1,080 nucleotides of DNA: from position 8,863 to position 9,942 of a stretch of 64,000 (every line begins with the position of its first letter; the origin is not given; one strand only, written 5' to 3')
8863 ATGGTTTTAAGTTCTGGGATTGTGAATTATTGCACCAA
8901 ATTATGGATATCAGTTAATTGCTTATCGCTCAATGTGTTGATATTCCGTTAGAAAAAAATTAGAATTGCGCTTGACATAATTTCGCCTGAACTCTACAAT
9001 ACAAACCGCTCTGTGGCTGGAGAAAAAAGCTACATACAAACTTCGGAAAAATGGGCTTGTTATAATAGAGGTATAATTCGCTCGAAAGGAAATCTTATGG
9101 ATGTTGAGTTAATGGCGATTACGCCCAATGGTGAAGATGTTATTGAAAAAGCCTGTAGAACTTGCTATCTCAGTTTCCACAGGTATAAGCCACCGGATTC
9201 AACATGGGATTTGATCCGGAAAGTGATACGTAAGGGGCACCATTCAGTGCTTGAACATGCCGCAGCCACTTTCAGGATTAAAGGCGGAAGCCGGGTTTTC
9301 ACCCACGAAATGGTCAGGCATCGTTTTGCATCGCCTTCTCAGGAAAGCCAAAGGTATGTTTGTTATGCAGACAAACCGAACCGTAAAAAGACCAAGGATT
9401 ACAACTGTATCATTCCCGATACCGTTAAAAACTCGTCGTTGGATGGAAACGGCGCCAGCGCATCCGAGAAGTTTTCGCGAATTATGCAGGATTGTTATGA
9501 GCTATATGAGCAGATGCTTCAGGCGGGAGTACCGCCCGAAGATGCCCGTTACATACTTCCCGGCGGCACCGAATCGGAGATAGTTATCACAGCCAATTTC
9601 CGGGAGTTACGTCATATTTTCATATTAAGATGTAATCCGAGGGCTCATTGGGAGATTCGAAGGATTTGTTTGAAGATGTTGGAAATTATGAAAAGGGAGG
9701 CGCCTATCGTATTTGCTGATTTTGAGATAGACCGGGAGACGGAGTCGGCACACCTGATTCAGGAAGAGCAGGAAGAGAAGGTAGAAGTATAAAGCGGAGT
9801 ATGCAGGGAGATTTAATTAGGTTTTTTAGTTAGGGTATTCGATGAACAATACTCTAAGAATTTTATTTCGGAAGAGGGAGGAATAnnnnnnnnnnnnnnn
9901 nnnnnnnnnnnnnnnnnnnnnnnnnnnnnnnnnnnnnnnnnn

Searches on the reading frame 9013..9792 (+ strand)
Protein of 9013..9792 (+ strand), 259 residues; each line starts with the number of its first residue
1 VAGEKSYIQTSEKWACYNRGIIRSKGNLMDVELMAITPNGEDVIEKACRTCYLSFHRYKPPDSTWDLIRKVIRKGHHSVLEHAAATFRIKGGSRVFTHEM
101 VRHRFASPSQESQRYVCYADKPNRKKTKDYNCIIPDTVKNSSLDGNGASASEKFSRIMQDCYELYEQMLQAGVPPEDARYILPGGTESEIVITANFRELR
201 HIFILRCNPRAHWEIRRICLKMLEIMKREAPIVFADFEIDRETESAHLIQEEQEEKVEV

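Call 19: search_protein_families(library=pfam, proteins=[window:9013-9792:+], max_evalue=0.001)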
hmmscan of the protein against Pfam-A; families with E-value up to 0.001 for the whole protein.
window:9013-9792:+ (259 aa): 1 family
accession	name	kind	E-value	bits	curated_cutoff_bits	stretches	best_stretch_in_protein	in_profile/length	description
PF02511.20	Thy1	-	1.6e-60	204.6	24.8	1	32-231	1-190/191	Thymidylate synthase complementing protein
